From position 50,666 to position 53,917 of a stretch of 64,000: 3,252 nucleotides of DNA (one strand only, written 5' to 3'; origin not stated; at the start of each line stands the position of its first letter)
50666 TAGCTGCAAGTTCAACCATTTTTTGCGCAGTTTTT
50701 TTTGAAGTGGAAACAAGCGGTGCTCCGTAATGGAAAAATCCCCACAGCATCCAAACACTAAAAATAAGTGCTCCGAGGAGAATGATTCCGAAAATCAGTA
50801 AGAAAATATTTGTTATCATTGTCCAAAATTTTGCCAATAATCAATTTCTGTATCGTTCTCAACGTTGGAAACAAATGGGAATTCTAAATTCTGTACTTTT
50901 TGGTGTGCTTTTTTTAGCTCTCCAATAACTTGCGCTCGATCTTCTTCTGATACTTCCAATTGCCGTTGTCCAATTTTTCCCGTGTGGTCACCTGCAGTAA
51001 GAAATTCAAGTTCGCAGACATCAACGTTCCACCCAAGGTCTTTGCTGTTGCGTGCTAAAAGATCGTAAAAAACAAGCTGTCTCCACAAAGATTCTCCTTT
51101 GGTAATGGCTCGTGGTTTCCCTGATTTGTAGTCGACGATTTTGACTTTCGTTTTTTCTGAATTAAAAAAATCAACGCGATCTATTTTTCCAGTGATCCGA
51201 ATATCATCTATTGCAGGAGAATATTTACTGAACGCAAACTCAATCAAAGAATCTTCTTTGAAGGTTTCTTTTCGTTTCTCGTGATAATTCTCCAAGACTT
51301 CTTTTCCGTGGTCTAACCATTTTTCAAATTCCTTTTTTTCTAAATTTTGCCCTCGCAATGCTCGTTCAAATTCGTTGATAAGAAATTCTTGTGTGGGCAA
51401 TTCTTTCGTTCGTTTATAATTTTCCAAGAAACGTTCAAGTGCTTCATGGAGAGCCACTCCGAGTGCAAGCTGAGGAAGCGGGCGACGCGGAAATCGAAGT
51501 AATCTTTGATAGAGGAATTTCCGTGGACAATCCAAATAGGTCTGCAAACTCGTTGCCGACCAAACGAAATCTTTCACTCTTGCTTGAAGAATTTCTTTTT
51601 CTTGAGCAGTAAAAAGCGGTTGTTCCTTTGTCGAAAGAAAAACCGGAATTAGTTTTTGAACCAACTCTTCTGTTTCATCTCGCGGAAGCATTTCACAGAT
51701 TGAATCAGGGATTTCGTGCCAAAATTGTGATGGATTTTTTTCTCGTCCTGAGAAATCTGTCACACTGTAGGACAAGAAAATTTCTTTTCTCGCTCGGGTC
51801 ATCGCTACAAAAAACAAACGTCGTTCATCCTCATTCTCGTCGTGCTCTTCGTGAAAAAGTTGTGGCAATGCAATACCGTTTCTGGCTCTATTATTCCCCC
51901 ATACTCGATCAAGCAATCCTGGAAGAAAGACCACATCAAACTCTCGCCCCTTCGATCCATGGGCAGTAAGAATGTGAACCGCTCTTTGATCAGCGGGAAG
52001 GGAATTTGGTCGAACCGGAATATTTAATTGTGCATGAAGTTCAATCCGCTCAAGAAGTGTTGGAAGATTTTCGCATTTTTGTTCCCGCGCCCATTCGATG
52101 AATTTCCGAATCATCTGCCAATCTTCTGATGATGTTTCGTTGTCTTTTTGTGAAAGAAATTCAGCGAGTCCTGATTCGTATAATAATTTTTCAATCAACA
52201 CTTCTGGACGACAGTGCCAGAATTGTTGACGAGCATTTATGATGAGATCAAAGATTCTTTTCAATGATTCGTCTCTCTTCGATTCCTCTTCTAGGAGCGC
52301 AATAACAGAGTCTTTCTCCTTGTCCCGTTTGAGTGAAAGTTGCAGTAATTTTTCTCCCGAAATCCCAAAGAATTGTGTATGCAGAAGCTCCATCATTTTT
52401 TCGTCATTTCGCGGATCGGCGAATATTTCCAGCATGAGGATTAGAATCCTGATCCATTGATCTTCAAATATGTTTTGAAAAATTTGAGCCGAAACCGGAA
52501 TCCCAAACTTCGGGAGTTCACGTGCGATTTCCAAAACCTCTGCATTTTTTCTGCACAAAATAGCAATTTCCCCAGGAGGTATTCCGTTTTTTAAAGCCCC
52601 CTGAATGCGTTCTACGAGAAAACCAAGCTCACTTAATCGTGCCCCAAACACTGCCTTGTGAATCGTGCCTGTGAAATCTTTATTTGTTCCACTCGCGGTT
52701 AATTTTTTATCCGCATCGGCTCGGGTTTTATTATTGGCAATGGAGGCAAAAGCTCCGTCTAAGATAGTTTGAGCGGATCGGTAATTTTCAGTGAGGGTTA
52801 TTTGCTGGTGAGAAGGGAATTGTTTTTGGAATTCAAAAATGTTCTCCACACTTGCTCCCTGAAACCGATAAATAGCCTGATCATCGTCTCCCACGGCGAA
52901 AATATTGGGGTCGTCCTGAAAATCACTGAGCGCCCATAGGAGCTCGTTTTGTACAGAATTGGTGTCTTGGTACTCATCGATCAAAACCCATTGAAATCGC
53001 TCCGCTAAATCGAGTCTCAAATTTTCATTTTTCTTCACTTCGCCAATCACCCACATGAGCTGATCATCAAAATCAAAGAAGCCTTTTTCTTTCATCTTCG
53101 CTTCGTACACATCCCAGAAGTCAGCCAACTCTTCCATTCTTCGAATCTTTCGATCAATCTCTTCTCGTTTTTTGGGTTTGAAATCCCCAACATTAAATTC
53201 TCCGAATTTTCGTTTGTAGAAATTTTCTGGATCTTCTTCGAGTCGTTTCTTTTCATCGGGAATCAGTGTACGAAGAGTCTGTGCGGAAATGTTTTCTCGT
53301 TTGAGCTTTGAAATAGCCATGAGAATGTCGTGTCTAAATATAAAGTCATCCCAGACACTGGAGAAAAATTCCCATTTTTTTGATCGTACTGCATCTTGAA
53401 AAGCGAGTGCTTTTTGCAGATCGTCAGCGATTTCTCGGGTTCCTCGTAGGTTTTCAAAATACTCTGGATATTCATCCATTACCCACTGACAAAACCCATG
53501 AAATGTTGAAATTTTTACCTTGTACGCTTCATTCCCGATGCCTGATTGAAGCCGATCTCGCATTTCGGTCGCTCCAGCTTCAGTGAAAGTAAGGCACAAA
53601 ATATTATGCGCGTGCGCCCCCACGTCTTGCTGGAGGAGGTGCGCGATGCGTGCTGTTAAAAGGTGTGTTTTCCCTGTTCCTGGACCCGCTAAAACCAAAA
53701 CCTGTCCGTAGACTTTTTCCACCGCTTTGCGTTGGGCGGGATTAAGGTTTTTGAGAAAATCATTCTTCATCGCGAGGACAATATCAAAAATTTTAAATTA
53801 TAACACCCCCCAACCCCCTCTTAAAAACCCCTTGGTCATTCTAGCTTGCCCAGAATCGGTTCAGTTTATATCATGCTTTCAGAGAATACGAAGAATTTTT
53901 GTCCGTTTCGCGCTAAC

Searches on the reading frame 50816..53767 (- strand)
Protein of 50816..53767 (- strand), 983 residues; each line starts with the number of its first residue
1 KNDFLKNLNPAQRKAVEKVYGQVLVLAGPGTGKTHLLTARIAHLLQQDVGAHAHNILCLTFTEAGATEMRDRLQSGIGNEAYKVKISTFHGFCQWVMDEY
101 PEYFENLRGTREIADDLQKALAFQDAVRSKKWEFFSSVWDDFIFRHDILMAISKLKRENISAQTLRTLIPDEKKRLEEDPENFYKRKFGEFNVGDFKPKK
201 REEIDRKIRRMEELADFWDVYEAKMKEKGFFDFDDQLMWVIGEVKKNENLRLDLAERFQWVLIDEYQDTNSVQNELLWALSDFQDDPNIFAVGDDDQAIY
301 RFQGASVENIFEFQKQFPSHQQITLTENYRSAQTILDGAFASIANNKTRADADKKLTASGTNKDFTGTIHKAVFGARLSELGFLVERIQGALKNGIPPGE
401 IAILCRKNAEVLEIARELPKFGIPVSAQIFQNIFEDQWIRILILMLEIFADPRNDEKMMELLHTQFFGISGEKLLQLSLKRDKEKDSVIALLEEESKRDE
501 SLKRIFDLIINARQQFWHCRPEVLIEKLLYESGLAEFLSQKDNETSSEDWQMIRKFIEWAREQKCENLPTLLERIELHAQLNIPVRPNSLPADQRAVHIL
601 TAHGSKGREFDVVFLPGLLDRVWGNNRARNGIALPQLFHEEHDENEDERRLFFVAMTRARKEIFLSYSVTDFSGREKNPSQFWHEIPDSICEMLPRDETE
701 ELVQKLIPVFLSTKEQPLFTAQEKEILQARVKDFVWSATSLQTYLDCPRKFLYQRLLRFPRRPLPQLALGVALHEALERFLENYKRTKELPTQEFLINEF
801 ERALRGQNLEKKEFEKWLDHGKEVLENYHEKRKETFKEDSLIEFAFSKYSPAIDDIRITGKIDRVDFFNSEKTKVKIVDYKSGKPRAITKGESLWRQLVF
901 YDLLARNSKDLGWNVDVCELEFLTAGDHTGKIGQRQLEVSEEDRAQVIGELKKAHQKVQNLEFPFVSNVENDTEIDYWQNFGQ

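Call 19: search_protein_families(library=pfam, proteins=[window:50816-53767:-], max_evalue=0.0001)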
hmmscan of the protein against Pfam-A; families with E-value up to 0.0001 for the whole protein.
window:50816-53767:- (983 aa): 7 families
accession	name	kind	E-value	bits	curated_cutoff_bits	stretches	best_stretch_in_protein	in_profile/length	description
PF00580.27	UvrD-helicase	-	4.1e-63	214.1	23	1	8-318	1-271/271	UvrD/REP helicase N-terminal domain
PF13361.12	UvrD_C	-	1.3e-35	123.9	25.6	1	323-668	1-348/350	UvrD-like helicase C-terminal domain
PF12705.13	PDDEXK_1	-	3.4e-28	99.7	22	1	736-967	2-233/247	PD-(D/E)XK nuclease superfamily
PF13245.12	AAA_19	-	6.2e-21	75.4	25.1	1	12-302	1-133/134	AAA domain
PF13538.12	UvrD_C_2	-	2e-11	44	27.4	0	640-665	26-51/52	UvrD-like helicase C-terminal domain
PF13604.12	AAA_30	-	9.5e-07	29.2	27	0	8-73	2-66/191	AAA domain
PF08696.17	Dna2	-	3.8e-05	23.9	22.4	0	733-807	53-121/204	DNA replication factor Dna2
